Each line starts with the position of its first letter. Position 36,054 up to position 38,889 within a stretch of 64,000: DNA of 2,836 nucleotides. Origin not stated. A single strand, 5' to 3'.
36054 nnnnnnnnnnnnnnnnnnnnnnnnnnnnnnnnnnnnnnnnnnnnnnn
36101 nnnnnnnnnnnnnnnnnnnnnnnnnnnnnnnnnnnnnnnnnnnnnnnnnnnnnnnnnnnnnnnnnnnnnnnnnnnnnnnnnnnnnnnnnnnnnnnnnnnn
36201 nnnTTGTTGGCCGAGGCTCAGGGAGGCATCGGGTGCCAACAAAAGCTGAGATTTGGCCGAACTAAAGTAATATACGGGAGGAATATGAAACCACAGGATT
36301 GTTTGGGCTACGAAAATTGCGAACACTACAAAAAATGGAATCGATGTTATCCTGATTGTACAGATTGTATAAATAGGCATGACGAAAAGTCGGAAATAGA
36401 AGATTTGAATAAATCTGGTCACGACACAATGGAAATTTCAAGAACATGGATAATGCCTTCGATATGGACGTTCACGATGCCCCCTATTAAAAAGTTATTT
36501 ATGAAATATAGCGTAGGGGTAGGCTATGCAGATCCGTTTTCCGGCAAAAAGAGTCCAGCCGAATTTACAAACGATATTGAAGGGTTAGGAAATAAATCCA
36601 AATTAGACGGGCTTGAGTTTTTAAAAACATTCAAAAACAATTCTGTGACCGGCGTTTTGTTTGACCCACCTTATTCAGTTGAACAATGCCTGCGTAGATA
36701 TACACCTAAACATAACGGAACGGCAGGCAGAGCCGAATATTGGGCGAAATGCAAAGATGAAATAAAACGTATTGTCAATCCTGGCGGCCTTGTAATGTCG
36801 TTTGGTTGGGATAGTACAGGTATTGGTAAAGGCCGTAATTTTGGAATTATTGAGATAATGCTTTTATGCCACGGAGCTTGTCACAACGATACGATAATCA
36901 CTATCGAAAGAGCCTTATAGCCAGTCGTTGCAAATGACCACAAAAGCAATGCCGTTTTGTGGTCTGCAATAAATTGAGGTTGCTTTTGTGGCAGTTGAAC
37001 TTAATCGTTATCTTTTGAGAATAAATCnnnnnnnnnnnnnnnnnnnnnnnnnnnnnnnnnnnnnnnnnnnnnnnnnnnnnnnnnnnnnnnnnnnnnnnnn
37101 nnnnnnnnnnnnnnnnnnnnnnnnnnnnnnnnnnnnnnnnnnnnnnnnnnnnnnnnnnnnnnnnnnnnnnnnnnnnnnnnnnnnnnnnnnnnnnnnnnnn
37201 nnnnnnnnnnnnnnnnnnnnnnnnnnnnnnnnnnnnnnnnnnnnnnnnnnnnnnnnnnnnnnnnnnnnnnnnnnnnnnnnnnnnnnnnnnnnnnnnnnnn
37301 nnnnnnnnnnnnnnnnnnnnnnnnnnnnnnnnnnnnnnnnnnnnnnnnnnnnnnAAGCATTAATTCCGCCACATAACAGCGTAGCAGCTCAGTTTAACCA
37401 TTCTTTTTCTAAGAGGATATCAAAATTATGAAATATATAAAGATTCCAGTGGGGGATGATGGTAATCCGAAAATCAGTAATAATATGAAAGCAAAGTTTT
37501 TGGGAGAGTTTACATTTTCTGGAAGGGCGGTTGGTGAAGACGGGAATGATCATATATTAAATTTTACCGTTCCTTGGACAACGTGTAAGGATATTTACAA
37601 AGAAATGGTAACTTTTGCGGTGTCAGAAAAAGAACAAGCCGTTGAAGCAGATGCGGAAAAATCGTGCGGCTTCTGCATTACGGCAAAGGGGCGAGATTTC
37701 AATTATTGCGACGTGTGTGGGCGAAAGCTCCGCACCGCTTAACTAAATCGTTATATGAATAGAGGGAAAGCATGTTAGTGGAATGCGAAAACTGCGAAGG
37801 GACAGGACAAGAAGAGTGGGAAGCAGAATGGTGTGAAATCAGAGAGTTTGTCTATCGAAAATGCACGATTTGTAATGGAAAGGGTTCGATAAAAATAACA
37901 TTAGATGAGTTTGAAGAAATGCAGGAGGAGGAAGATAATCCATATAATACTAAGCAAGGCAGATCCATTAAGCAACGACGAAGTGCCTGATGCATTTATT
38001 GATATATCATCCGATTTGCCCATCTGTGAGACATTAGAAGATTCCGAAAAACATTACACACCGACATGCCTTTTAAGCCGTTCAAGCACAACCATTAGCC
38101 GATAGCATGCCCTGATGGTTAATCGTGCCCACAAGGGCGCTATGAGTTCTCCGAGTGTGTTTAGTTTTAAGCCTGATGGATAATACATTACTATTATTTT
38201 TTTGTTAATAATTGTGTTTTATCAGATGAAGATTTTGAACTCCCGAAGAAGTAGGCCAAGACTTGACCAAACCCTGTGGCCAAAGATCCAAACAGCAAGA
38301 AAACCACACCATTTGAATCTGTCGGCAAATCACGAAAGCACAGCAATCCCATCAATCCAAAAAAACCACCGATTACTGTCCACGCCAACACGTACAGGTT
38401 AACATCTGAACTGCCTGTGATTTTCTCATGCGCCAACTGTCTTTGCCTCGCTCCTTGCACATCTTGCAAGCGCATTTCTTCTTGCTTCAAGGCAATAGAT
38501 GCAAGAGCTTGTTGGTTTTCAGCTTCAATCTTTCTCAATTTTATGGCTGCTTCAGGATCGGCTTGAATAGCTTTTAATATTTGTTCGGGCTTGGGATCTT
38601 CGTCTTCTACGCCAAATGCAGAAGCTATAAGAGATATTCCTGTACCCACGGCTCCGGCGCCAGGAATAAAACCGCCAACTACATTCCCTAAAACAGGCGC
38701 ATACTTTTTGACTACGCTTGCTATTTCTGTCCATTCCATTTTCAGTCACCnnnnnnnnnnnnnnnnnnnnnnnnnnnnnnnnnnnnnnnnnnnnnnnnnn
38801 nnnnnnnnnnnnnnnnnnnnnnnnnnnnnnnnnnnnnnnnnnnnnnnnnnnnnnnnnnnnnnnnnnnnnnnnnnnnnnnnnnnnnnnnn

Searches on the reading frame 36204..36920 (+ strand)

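Call 67: search_protein_families(library=phrogs, proteins=[window:36204-36920:+], max_evalue=0.0001)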
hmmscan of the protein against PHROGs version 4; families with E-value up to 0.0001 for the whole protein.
window:36204-36920:+ (238 aa): 2 families
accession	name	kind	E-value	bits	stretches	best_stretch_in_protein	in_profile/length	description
phrog_11619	-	other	2.6e-33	116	1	83-236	18-173/186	DNA methyltransferase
phrog_6025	-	other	1.5e-06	29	1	135-204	18-86/192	DNA methyltransferase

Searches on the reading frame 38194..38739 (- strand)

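Call 68: search_protein_families(library=phrogs, proteins=[window:38194-38739:-], max_evalue=0.0001)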
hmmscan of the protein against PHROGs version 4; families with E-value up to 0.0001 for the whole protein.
window:38194-38739:- (181 aa): 2 families
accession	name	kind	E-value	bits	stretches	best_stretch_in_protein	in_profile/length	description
phrog_1544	-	unknown function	6e-28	98.9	1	1-179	1-193/200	-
phrog_9990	-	unknown function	1.6e-07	32.2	1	118-177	10-69/72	-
